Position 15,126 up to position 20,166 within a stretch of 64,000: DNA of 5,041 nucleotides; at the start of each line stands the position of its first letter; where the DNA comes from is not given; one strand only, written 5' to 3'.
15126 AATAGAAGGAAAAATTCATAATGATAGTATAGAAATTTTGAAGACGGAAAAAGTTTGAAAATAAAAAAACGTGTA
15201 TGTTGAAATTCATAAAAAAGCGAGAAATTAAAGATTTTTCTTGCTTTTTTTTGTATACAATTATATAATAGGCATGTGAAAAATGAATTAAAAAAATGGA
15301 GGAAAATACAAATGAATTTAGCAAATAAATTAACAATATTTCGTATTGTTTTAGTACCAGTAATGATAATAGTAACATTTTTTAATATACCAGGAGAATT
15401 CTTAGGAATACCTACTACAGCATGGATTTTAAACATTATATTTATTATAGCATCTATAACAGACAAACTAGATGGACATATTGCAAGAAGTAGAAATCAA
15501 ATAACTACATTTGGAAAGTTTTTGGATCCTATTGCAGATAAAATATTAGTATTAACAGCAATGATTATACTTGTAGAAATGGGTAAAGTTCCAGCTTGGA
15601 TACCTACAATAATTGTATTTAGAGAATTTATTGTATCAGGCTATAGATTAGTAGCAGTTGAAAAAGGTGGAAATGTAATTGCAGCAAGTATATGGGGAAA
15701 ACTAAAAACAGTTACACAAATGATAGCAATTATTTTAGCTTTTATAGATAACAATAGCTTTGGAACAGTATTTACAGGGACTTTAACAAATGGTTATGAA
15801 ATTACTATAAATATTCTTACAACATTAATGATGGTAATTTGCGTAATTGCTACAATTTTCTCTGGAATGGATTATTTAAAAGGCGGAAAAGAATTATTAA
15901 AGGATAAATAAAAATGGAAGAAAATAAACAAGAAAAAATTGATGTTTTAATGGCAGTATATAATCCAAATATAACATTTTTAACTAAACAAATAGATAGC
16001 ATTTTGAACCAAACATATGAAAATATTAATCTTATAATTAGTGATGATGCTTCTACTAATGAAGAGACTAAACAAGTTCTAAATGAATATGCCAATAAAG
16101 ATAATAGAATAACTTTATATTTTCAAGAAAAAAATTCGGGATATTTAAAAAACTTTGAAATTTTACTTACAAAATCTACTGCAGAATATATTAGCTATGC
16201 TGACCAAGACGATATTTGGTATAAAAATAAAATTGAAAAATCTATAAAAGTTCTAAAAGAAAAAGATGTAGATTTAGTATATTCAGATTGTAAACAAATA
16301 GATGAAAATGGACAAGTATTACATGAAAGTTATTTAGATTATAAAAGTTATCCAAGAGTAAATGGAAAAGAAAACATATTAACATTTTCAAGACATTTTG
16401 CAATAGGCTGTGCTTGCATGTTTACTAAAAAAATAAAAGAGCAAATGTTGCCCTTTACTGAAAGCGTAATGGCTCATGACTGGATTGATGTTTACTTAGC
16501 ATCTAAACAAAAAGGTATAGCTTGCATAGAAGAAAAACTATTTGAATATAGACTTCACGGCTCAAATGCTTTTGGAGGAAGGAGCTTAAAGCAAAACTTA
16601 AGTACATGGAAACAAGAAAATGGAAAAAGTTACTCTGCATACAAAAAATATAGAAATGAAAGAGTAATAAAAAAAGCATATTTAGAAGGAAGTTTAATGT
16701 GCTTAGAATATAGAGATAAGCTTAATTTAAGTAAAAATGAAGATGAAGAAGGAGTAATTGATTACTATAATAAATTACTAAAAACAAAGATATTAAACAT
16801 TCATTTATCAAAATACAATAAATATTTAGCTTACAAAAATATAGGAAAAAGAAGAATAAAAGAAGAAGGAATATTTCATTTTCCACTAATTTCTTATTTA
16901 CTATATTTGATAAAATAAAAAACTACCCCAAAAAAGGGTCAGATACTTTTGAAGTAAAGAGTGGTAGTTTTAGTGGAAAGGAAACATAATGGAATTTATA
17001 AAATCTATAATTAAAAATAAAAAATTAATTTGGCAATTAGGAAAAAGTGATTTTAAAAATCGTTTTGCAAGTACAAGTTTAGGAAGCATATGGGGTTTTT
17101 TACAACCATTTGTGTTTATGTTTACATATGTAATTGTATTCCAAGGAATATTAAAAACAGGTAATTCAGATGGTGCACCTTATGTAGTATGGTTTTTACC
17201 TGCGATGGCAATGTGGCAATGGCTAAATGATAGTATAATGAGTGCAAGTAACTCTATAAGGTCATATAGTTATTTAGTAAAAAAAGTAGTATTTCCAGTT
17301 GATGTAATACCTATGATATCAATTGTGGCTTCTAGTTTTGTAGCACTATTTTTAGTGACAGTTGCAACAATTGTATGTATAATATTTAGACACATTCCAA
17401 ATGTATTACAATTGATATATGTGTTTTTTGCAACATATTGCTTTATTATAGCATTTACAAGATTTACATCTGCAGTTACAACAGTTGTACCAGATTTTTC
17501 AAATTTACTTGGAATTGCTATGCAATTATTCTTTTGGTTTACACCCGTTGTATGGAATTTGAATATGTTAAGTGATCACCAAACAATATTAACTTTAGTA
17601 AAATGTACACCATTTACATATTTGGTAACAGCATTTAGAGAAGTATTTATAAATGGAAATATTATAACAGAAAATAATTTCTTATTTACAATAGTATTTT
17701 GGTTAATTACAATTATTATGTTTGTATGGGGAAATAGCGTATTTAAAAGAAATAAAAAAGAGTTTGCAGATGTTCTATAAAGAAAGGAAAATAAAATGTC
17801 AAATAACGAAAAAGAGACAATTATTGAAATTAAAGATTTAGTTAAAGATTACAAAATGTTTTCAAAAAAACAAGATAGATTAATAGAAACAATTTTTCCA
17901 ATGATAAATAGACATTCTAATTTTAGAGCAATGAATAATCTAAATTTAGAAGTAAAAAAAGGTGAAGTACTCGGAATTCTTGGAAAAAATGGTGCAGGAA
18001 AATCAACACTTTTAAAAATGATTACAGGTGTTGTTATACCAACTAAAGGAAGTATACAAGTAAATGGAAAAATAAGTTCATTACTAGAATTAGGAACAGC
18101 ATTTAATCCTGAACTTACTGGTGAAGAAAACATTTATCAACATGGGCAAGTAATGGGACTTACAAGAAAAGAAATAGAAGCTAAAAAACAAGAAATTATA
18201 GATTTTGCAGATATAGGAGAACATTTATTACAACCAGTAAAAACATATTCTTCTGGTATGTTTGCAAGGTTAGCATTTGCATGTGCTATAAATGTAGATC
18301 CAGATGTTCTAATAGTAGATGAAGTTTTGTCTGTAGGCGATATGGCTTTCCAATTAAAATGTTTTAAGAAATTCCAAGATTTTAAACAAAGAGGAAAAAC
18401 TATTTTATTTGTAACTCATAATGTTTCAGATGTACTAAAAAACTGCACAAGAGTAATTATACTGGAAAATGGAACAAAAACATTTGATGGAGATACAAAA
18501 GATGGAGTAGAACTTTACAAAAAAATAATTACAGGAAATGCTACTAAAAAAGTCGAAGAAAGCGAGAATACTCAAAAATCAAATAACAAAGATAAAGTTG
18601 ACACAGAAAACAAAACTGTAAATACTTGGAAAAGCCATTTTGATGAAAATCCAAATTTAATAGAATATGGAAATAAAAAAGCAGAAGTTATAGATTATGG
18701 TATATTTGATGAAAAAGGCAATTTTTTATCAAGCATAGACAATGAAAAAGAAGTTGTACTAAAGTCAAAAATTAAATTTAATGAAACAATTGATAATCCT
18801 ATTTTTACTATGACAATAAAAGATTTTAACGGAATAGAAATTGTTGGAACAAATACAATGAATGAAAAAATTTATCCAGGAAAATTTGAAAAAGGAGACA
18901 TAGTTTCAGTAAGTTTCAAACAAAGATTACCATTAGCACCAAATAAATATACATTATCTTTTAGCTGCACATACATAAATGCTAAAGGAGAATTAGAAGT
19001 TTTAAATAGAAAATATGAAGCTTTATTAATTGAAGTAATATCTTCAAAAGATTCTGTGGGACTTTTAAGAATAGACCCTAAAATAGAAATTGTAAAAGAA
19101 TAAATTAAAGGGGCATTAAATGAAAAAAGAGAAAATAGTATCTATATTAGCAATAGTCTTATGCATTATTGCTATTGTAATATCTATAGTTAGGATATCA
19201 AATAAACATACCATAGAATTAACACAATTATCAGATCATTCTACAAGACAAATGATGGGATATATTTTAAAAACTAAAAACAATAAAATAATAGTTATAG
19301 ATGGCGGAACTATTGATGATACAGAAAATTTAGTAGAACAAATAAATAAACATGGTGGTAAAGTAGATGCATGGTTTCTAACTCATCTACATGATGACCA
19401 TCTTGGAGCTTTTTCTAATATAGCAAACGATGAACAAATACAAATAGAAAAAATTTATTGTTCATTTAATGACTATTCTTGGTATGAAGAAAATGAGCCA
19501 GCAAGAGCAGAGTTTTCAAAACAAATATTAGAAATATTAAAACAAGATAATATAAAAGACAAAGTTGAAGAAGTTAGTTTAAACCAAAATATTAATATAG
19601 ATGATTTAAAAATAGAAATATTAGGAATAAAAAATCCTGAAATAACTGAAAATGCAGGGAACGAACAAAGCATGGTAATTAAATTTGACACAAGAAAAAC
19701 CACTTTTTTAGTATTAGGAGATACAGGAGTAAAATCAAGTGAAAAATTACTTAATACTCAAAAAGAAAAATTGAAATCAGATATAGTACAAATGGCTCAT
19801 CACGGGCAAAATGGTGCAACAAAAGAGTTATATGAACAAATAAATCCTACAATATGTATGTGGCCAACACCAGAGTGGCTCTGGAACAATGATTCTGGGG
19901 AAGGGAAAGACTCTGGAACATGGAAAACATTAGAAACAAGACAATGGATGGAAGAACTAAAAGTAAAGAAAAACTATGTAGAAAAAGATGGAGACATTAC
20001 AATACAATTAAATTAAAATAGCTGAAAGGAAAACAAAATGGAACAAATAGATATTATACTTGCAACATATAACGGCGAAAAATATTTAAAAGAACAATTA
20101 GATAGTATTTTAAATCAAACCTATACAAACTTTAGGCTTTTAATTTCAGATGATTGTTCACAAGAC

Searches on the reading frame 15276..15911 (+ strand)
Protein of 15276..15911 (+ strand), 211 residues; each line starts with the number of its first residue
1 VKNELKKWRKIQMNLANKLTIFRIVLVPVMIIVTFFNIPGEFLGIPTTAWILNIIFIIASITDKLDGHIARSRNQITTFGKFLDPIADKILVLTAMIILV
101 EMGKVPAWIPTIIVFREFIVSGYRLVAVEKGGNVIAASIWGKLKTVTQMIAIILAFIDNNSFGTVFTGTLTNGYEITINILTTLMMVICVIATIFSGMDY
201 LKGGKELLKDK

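Call 41: search_protein_families(library=pfam, proteins=[window:15276-15911:+], max_evalue=0.00001)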
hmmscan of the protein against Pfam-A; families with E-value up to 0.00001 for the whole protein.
window:15276-15911:+ (211 aa): 1 family
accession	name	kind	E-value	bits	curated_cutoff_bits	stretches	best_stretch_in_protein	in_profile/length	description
PF01066.26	CDP-OH_P_transf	-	1.5e-44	152.5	22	1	13-193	1-150/152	CDP-alcohol phosphatidyltransferase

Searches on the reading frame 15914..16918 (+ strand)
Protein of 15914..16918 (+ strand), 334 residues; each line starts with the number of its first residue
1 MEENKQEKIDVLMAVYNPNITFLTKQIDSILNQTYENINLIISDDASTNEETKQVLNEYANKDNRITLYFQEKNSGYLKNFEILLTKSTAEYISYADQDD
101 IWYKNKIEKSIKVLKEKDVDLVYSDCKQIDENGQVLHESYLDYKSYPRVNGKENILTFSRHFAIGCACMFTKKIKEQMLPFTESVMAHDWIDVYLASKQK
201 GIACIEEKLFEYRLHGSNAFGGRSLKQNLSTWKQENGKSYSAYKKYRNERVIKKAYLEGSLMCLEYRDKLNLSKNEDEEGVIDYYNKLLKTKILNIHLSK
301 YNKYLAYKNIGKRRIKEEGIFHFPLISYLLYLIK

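Call 41: search_protein_families(library=pfam, proteins=[window:15914-16918:+], max_evalue=0.00001)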
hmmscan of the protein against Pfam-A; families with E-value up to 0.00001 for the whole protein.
window:15914-16918:+ (334 aa): 1 family
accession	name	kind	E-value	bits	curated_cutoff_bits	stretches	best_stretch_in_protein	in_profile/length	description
PF00535.33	Glycos_transf_2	-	1.3e-25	90.7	23.3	1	11-174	2-163/168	Glycosyl transferase family 2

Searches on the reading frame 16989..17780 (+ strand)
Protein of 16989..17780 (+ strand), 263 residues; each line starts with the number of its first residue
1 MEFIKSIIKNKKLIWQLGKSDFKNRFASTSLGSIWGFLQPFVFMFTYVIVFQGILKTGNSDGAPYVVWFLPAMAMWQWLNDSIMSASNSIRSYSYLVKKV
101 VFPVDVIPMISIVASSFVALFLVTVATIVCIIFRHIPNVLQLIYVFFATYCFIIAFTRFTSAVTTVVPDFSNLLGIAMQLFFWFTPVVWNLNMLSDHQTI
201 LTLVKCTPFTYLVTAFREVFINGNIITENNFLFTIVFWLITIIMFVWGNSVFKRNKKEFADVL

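Call 41: search_protein_families(library=pfam, proteins=[window:16989-17780:+], max_evalue=0.00001)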
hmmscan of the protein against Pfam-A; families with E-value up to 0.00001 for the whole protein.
window:16989-17780:+ (263 aa): 1 family
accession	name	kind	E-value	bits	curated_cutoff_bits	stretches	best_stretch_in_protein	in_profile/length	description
PF01061.29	ABC2_membrane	-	7.5e-14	52.2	26.9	1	13-220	2-210/211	ABC-2 type transporter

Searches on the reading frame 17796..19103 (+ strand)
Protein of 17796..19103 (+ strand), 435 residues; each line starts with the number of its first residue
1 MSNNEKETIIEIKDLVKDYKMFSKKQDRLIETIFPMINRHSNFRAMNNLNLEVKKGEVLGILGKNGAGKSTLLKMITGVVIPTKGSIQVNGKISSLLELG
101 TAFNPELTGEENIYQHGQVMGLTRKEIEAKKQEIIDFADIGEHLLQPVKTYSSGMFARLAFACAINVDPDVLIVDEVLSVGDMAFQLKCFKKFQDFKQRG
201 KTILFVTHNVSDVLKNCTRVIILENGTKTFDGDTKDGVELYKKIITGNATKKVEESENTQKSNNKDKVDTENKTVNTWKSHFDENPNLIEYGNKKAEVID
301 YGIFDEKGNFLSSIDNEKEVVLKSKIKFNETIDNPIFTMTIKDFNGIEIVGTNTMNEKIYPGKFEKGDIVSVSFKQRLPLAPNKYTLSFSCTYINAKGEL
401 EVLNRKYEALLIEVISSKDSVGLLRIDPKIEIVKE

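Call 43: search_protein_families(library=pfam, proteins=[window:17796-19103:+], max_evalue=0.00001)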
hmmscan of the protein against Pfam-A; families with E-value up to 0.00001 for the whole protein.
window:17796-19103:+ (435 aa): 2 families
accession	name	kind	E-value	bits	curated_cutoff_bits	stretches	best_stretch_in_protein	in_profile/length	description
PF14524.12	Wzt_C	-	1.3e-34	119.7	30.4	1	289-425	3-142/143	Wzt C-terminal domain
PF00005.33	ABC_tran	-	1.2e-23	84.6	25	1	47-177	2-135/137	ABC transporter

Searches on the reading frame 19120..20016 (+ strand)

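Call 41: search_protein_families(library=pfam, proteins=[window:19120-20016:+], max_evalue=0.00001)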
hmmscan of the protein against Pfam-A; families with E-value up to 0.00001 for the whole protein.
window:19120-20016:+ (298 aa): 1 family
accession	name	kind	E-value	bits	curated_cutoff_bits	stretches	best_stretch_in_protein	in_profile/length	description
PF00753.33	Lactamase_B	-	2.6e-08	34.5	22.7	1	50-234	11-177/196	Metallo-beta-lactamase superfamily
